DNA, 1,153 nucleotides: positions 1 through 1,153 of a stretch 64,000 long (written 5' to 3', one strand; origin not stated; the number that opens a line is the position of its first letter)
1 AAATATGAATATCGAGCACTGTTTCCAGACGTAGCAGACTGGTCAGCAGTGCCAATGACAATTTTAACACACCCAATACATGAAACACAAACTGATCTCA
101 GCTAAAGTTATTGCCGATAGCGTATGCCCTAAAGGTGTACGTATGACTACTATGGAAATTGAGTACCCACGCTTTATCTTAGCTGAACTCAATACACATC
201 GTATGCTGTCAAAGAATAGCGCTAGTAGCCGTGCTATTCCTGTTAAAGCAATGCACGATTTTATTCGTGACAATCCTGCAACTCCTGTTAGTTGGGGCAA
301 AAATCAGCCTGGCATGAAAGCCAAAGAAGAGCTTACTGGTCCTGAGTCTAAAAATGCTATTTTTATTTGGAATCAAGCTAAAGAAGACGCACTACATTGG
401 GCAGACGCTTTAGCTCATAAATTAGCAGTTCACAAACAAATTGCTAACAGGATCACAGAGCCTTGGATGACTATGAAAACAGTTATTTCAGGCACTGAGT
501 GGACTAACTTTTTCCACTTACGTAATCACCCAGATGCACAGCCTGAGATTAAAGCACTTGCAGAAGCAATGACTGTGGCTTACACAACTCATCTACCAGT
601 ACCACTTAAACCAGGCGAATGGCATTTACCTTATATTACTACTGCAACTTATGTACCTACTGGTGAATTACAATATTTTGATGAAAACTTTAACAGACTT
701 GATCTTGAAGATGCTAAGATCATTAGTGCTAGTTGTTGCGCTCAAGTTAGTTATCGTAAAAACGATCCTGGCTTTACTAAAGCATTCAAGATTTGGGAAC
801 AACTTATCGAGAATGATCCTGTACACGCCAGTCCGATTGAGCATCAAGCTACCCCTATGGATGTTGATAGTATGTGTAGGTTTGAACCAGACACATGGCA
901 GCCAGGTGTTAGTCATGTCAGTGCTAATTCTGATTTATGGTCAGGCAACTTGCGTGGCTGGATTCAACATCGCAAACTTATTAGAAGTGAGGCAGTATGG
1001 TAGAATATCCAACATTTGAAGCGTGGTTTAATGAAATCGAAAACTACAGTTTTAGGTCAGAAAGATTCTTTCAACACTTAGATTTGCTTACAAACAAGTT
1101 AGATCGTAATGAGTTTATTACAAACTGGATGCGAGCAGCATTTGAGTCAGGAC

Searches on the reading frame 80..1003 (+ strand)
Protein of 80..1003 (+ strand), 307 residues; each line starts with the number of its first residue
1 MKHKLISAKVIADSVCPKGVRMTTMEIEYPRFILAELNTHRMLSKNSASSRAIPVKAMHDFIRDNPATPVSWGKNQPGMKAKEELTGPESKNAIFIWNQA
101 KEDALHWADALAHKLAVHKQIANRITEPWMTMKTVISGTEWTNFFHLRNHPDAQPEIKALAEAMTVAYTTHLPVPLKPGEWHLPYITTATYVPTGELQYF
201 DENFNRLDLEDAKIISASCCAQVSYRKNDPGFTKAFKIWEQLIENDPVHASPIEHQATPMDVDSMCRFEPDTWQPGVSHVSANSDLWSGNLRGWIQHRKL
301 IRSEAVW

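Call 26: search_protein_families(library=phrogs, proteins=[window:80-1003:+], max_evalue=0.001)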
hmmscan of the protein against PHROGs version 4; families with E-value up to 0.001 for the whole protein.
window:80-1003:+ (307 aa): 1 family
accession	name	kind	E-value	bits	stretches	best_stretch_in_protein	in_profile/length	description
phrog_85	-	DNA, RNA and nucleotide metabolism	5.1e-91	307.5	1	6-307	410-705/866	thymidylate synthase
